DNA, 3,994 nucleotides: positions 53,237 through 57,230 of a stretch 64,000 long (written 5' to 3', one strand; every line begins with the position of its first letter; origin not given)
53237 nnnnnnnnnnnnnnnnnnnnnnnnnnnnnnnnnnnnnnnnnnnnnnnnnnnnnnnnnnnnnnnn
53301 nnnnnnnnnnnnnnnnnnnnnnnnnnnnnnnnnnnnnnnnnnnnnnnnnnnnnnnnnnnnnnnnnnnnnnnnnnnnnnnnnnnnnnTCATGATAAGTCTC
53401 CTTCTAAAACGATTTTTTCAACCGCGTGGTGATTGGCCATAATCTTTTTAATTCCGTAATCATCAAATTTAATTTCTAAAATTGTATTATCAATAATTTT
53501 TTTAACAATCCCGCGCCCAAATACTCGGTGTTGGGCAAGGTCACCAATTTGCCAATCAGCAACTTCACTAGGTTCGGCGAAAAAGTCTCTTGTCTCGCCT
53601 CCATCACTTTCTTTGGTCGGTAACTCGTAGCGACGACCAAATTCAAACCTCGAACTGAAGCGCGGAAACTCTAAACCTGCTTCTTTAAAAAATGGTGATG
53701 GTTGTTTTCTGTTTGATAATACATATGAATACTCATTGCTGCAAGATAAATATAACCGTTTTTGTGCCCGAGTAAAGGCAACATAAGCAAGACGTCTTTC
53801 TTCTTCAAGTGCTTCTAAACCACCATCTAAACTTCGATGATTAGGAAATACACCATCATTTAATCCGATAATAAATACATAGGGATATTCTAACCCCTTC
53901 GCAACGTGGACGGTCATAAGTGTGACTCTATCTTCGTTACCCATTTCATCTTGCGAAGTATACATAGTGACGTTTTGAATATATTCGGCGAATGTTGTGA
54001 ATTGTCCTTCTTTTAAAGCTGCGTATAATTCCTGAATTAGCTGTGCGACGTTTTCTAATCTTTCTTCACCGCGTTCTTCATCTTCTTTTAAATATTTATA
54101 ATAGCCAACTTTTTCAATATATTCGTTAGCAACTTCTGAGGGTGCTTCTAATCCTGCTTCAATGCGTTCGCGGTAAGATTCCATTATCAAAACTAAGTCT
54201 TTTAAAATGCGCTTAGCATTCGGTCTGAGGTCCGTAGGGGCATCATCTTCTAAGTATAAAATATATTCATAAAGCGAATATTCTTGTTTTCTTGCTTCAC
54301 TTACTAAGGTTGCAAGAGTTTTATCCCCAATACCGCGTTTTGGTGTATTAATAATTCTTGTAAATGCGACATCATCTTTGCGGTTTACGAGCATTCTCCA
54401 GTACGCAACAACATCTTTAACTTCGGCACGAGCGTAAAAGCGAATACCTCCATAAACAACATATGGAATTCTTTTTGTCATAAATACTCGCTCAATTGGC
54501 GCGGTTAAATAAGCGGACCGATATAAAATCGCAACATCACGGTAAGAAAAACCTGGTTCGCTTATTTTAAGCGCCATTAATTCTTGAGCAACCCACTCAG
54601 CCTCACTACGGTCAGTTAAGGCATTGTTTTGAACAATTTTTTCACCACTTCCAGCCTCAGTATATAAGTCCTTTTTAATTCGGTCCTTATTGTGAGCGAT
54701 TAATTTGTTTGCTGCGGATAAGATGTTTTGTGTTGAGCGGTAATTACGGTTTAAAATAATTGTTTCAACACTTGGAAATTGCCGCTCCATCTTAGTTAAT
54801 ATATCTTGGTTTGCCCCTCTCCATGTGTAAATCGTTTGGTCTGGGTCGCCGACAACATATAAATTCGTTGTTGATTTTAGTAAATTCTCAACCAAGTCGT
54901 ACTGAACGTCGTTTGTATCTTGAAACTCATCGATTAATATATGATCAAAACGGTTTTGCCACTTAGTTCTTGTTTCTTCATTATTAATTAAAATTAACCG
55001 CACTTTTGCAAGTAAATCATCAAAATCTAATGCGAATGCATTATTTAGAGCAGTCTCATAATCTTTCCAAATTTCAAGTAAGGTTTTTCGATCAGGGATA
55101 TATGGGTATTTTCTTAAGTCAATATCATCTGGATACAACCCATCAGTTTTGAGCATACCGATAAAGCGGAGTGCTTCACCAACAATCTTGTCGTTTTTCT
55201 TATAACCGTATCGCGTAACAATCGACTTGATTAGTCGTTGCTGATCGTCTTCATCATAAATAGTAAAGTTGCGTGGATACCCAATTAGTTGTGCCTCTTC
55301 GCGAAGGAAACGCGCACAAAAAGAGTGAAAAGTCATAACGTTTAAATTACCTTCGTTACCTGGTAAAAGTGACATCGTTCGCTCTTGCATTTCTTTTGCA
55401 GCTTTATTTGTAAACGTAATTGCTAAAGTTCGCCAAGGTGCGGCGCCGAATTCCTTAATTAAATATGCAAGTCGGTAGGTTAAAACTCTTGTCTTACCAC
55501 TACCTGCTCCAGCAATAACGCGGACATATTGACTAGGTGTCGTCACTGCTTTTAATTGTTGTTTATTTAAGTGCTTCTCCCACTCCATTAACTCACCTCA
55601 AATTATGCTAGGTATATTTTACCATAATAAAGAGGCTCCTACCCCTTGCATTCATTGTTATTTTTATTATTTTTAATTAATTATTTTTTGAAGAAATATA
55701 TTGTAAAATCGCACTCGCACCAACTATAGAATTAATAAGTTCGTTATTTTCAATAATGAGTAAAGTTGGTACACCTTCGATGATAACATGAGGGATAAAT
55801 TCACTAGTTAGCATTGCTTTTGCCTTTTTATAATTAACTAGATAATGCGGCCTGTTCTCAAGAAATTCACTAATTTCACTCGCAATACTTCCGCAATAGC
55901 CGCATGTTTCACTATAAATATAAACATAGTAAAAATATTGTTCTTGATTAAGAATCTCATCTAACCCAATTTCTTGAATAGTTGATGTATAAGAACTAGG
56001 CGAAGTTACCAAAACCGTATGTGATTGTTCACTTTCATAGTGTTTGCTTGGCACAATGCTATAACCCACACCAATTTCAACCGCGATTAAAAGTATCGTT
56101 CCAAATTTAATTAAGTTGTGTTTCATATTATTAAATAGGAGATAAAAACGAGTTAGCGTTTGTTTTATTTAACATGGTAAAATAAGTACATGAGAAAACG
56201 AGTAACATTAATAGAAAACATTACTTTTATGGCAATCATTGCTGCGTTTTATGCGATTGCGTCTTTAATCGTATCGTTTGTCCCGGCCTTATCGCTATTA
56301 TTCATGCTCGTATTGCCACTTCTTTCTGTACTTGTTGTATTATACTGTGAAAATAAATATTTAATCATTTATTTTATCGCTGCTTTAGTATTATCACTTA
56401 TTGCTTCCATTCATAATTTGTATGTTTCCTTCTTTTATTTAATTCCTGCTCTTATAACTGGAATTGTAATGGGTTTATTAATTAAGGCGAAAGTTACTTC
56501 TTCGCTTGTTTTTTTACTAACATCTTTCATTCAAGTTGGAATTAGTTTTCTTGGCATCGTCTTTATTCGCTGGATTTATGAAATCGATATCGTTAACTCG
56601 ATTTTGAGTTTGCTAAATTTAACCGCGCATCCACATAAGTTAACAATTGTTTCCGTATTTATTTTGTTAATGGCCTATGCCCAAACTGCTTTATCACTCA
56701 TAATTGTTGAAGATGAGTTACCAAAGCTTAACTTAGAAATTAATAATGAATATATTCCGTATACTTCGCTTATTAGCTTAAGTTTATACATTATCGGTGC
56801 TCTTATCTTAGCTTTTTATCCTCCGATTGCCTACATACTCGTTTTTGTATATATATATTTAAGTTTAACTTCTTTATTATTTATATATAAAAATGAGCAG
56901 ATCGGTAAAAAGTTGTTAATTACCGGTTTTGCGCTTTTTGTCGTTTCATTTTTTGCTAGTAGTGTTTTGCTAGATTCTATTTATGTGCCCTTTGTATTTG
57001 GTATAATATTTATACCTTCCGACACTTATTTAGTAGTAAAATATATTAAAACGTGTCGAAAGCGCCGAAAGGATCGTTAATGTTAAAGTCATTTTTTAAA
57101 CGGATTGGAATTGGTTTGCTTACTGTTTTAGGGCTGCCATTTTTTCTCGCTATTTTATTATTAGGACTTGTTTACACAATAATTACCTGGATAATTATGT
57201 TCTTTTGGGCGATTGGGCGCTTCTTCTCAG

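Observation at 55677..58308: Translationally coupled three-gene operon of uncharacterised membrane proteins, divergent from a membrane-anchored thioredoxin-like gene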

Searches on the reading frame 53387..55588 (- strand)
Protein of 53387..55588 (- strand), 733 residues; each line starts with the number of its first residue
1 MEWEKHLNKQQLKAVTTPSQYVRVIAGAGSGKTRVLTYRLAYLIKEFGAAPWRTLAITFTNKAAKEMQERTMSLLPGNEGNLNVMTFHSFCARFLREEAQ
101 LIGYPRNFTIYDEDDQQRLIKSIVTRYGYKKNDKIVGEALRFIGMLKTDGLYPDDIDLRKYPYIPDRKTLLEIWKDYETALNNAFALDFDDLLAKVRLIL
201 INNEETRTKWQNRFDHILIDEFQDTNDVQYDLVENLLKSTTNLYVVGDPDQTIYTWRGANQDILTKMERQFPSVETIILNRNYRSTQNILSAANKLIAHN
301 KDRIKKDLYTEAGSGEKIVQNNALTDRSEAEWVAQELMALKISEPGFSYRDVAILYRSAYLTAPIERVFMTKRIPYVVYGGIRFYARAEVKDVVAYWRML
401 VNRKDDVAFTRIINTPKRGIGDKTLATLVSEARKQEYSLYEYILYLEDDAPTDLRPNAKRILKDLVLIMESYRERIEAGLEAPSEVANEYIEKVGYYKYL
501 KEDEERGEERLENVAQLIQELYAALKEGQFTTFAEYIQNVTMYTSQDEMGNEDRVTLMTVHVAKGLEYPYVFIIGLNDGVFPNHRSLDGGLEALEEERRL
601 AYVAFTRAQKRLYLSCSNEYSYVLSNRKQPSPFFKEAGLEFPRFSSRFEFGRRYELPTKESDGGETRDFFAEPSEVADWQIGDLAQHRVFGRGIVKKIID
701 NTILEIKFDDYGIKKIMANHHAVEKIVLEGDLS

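Call 81: search_protein_families(library=ncbifam, proteins=[window:53387-55588:-], max_evalue=1e-10)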
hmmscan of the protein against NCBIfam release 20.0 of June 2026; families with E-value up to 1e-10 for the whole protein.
window:53387-55588:- (733 aa): 16 families
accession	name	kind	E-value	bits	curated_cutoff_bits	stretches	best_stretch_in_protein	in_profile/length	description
TIGR01073.1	pcrA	equivalog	4.2e-191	637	911.2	1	5-722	3-723/725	DNA helicase PcrA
NF008743.0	PRK11773.1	equivalog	3.7e-171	571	965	1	5-725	8-719/720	DNA helicase II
TIGR01075.1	uvrD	equivalog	2.4e-168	561.7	1144.45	1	6-720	4-711/715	DNA helicase II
TIGR01074.1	rep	equivalog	2.4e-166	554.8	951.45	1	7-636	2-632/668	DNA helicase Rep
NF008172.0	PRK10919.1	equivalog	7.8e-127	424.2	1168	1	7-636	3-632/673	DNA helicase Rep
TIGR02785.1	addA_Gpos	equivalog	3.2e-51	174.3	707.65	2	173-297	344-480/1234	helicase-exonuclease AddAB subunit AddA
NF008276.0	PRK11054.1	equivalog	5.8e-49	167.2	543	2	173-318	395-537/684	DNA helicase IV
TIGR00609.1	recB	equivalog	4.8e-41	140.9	696.05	1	175-334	331-494/1175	exodeoxyribonuclease V subunit beta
NF010485.0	PRK13909.1-2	equivalog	6.2e-39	133.9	650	2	168-355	282-477/909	RecB-like helicase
TIGR02784.1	addA_alphas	equivalog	5.3e-38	131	860.75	1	174-300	348-496/1138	double-strand break repair helicase AddA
NF010487.0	PRK13909.1-4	equivalog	6e-34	117.4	759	1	170-399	280-525/924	RecB-like helicase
NF008128.0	PRK10876.1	equivalog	1.7e-17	62.4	1697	1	169-301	331-465/1181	exodeoxyribonuclease V subunit beta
NF041464.1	HelD_BACSU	equivalog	1.5e-16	59.5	419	1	170-305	507-637/779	RNA polymerase recycling motor HelD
NF010486.0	PRK13909.1-3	equivalog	1.8e-16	59.3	1109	0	186-312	301-438/921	RecB-like helicase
NF010484.0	PRK13909.1-1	equivalog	1.1e-15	56.6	1074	0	175-297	301-435/945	RecB-like helicase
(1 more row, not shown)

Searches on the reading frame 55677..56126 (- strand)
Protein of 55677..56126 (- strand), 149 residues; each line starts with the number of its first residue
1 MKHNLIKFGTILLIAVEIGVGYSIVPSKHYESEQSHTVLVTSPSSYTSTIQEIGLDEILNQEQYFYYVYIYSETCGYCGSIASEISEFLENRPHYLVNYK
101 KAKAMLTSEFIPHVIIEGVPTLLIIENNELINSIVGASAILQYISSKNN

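Call 3: search_protein_families(library=pfam, proteins=[window:55677-56126:-], max_evalue=1)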
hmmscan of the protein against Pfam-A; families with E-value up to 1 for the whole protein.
window:55677-56126:- (149 aa): 5 families
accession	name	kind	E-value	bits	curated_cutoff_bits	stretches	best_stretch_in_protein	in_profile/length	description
PF00085.26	Thioredoxin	-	1.3e-07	32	23.5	1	55-139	10-93/103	Thioredoxin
PF13098.12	Thioredoxin_2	-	0.009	16.8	27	1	66-137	8-94/104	Thioredoxin-like domain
PF11750.13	DUF3307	-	0.21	12.1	23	1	93-136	18-62/127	Protein of unknown function (DUF3307)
PF06186.16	DUF992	-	0.22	11.8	22.7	1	12-70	20-78/143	Protein of unknown function (DUF992)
PF20020.4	DUF6431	-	0.25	11.6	26.6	0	24-42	49-67/82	Domain of unknown function (DUF6431)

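Call 4: search_protein_families(library=ncbifam, proteins=[window:55677-56126:-], max_evalue=1)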
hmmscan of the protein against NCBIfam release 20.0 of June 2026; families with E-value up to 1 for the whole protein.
window:55677-56126:- (149 aa): 7 families
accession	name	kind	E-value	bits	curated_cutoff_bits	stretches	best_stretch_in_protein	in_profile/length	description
TIGR01295.2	PedC_BrcD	equivalog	2.3e-06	27.5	120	1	48-144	38-148/152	PedC/BrcD family bacteriocin maturation disulfide isomerase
TIGR01068.1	thioredoxin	equivalog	0.00012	22.1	96.8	1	56-139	7-89/101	thioredoxin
NF006898.0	PRK09381.1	equivalog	0.00037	20.9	138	1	67-139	25-96/109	thioredoxin TrxA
TIGR01126.1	pdi_dom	equivalog_domain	0.021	15.1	107.2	1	54-129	5-82/105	protein disulfide-isomerase domain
NF047697.1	ThioredTrxAClost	equivalog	0.035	14.3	140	1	57-144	12-97/105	thioredoxin TrxA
NF008229.0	PRK10996.1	equivalog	0.067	12.9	125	1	55-138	45-126/141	thioredoxin TrxC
TIGR02738.1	TrbB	equivalog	0.11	12.2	132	1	38-89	26-76/153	type-F conjugative transfer system pilin assembly thiol-disulfide isomerase TrbB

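Call 76: search_protein_families(library=padloc, proteins=[window:55677-56126:-], max_evalue=0.01)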
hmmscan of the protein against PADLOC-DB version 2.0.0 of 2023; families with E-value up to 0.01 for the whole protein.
window:55677-56126:- (149 aa): 0 families

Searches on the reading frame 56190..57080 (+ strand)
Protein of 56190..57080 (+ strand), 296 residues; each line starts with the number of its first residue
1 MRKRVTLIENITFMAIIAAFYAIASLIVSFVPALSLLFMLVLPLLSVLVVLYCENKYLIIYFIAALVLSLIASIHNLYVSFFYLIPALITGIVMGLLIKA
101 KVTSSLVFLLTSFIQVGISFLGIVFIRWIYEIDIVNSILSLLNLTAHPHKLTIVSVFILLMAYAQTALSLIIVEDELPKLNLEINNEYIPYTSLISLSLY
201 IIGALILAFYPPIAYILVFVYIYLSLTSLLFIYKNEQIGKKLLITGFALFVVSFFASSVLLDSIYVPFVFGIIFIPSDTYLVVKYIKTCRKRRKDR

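Call 3: search_protein_families(library=pfam, proteins=[window:56190-57080:+], max_evalue=1)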
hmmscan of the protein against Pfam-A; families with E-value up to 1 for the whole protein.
window:56190-57080:+ (296 aa): 1 family
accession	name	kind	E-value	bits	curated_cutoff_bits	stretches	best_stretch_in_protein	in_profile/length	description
PF09991.14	DUF2232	-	6.1e-05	22.8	27.8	1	20-140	2-120/290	Predicted membrane protein (DUF2232)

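Call 4: search_protein_families(library=ncbifam, proteins=[window:56190-57080:+], max_evalue=1)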
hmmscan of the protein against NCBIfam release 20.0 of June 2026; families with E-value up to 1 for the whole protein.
window:56190-57080:+ (296 aa): 0 families

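Call 6: find_homologous_proteins(query=window:56190-57080:+)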
Query window:56190-57080:+ (296 aa): 2 proteins with E <= 0.001 among 8000 candidates.
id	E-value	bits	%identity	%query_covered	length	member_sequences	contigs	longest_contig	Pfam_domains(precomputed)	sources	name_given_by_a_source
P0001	2.8e-168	577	100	100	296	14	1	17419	-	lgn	-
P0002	3.1e-77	278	50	97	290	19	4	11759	PF09991.15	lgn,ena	-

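Call 10: find_encoding_contigs(protein=P0002, flank=8000, max_places=3)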
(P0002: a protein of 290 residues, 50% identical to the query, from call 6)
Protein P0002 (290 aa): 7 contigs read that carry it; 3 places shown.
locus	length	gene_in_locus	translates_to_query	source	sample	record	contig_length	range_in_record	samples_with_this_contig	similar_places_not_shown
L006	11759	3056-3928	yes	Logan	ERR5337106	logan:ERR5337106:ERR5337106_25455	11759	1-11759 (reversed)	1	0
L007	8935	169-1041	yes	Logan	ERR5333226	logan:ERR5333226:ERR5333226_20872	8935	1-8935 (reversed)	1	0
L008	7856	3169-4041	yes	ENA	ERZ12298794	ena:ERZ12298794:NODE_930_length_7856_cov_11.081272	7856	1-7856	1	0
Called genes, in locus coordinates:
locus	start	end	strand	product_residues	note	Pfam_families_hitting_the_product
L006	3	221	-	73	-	?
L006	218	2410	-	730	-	PF00580:UvrD-helicase, PF01443:Viral_helicase1 (faint), PF13245:AAA_19, PF13604:AAA_30 (faint), PF13361:UvrD_C, PF13538:UvrD_C_2 (faint), PF21196:PcrA_UvrD_tudor (weak)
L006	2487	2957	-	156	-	-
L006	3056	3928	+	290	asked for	PF09991:DUF2232 (weak)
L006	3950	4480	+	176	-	-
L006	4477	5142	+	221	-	-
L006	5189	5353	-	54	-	-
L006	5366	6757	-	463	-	PF01336:tRNA_anti-codon, PF00152:tRNA-synt_2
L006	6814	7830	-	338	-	PF00814:TsaD, PF22521:HypF_C_2 (weak)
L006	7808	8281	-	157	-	PF13302:Acetyltransf_3 (weak), PF00583:Acetyltransf_1, PF13673:Acetyltransf_10, PF13508:Acetyltransf_7, PF08445:FR47 (weak)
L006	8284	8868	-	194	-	PF00814:TsaD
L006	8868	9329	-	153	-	PF02367:TsaE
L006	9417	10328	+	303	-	PF00070:Pyr_redox (faint), PF01266:DAO (faint), PF03486:HI0933_like (faint), PF07992:Pyr_redox_2, PF12831:FAD_oxidored (weak), PF13450:NAD_binding_8 (weak), PF01593:Amino_oxidase (weak), PF13738:Pyr_redox_3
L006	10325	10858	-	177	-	PF04167:DUF402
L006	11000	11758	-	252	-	?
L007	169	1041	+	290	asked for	PF09991:DUF2232 (weak)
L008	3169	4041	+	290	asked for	PF09991:DUF2232 (weak)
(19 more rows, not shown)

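Call 23: search_solved_structures(query=A2, max_evalue=10)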
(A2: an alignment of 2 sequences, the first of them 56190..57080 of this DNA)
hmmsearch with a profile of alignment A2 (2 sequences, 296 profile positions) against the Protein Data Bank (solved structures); distinct sequences matched with E-value up to 10: 0.

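Call 30: predict_structure(alignment_id=A2)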
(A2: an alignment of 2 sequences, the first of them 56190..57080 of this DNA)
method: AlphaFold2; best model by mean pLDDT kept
length: 296 residues; sequences in the alignment: 2
mean_pLDDT: 47.1   pTM: 0.32
mean pLDDT of the five models: 47.1, 43.2, 42.9, 41.4, 40.8
residues with pLDDT >= 90: 0; 70-90: 0; 50-70: 80; < 50: 216
segments of 3 or more residues with pLDDT < 50: 1-5, 7-16, 25-29, 34-37, 39-41, 43-45, 47-59, 69-82, 94-97, 104-164, 166-168, 188-198, 200-219, 221-231, 249-276, 288-296
pLDDT, mean of each block of 10 residues (from residue 1): 41 48 50 49 49 48 51 48 50 50 46 45 40 39 41 44 49 53 52 47 46 46 47 53 52 45 44 47 51 40
secondary structure, 60 per line:
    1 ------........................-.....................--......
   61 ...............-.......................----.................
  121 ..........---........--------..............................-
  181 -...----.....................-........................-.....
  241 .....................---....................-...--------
elements in order: H7-30 H32-52 H55-75 H77-99 H104-130 H134-141 H150-179 E182-184 H189-209 H211-234 H236-261 H265-284 E286-288

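Call 58: search_protein_families(library=pfam, alignment_id=A7, max_evalue=0.1)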
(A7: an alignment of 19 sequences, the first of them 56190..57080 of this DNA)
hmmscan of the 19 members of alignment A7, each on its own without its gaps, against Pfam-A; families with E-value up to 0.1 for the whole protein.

A. member 1, window:56190-57080:+ (296 aa): 1 family
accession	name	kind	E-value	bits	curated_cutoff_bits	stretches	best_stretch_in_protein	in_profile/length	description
PF09991.14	DUF2232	-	6.1e-05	22.8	27.8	1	20-140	2-120/290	Predicted membrane protein (DUF2232)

B. families by the number of members that match (of 19 scanned): 2 families
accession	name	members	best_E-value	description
PF09991.14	DUF2232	15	2e-07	Predicted membrane protein (DUF2232)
PF11119.13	DUF2633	1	0.0068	Protein of unknown function (DUF2633)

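Call 59: search_solved_structures(query=A7, max_evalue=10)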
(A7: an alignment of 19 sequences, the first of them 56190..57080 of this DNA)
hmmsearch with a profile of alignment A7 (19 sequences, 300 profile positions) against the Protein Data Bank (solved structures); distinct sequences matched with E-value up to 10: 0.

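Call 75: search_protein_families(library=ncbifam, alignment_id=A7, max_evalue=0.05)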
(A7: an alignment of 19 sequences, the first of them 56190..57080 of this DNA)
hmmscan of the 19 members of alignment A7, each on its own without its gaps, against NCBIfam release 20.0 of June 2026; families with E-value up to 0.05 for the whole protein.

A. member 1, window:56190-57080:+ (296 aa): 0 families

B. families by the number of members that match (of 19 scanned): 1 family
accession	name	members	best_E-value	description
NF003194.0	PRK04164.1-5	1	0.016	hypothetical protein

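Call 76: search_protein_families(library=padloc, proteins=[window:56190-57080:+], max_evalue=0.01)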
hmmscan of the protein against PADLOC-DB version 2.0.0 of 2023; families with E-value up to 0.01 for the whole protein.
window:56190-57080:+ (296 aa): 0 families
